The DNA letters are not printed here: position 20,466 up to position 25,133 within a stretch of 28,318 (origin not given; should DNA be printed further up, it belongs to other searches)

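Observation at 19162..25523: Membrane-protein / 1455-aa giant surface protein / membrane-protein cluster with no recognisable domains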

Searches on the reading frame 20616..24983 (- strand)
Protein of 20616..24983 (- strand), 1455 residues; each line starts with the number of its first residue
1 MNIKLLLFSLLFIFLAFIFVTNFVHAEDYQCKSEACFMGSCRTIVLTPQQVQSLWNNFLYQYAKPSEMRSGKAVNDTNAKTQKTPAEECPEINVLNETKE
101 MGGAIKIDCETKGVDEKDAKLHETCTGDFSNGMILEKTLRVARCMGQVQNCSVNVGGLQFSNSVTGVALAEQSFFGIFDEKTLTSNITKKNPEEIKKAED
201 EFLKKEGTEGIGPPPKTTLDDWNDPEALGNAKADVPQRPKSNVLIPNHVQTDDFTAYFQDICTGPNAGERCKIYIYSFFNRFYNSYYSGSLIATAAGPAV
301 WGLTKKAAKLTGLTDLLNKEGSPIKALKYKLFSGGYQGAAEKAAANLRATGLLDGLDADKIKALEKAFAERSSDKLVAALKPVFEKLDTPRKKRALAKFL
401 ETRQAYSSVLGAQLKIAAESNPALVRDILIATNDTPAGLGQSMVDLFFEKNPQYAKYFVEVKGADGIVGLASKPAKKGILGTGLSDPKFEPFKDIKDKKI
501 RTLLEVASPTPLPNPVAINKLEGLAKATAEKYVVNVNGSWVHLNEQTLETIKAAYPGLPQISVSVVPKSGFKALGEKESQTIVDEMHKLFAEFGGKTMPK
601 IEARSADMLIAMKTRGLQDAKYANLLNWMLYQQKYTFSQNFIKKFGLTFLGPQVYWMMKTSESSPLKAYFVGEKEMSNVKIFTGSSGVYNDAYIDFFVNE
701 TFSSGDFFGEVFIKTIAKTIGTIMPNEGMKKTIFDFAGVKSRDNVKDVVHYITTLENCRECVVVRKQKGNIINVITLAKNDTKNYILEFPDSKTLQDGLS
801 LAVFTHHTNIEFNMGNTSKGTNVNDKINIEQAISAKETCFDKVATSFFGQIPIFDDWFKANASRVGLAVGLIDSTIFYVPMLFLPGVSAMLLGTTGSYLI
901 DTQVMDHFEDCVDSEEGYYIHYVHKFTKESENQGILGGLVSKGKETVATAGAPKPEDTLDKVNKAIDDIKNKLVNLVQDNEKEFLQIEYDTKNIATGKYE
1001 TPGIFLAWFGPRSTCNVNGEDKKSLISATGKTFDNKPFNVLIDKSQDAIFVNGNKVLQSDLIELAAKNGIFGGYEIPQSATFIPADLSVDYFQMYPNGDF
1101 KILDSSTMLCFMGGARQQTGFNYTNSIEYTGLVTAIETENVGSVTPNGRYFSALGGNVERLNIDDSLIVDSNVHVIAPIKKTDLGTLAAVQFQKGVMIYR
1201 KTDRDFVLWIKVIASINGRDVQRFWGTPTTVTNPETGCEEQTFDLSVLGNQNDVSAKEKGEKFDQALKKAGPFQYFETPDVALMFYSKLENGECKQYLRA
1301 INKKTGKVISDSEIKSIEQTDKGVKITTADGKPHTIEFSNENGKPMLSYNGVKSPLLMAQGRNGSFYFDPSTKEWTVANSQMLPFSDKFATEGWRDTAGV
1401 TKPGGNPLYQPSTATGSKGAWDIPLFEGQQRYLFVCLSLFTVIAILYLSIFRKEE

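Call 4: search_protein_families(library=pfam, proteins=[window:20616-24983:-], max_evalue=0.1)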
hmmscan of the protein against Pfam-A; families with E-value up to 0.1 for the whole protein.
window:20616-24983:- (1455 aa): 0 families

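Call 5: find_homologous_proteins(query=window:20616-24983:-, region=1-1455)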
Query window:20616-24983:-, residues 1-1455 (1455 aa): 2 proteins with E <= 0.001 among 8000 candidates.
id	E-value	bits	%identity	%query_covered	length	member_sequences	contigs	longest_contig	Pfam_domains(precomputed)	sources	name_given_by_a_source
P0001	0.0e+0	3331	100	100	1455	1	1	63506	-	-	-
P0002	0.0e+0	1590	51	100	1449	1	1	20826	-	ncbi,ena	-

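Call 6: search_protein_families(library=ncbifam, proteins=[window:20616-24983:-], max_evalue=0.1)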
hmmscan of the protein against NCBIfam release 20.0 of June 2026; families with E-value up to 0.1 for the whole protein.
window:20616-24983:- (1455 aa): 0 families

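Call 7: search_solved_structures(query=window:20616-24983:-, max_evalue=1)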
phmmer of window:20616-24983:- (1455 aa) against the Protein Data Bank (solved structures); distinct sequences matched with E-value up to 1: 1.
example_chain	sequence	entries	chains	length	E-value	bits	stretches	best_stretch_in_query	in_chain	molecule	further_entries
1vrd_A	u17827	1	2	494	0.53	11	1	496-575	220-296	inosine-5'-monophosphate dehydrogenase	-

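Call 8: find_encoding_contigs(protein=P0002, flank=10000)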
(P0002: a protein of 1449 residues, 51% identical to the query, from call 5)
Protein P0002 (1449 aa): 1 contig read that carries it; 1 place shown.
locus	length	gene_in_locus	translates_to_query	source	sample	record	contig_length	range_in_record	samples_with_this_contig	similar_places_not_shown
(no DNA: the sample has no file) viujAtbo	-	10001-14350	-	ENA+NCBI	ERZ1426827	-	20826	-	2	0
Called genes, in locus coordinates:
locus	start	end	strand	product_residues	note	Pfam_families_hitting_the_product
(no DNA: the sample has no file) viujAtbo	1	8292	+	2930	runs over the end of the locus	PF11974:bMG3 (faint), PF13620:CarboxypepD_reg (faint), PF01510:Amidase_2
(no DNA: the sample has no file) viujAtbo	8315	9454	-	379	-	-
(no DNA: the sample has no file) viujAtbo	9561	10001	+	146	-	-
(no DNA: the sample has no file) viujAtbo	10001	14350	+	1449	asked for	-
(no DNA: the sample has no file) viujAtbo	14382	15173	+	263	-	-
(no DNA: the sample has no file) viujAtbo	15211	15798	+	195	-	-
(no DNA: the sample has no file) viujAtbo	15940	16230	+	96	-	-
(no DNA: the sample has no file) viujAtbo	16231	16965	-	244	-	PF09754:PAC2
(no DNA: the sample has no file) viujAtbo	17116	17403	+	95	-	PF01918:Alba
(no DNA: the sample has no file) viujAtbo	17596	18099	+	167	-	-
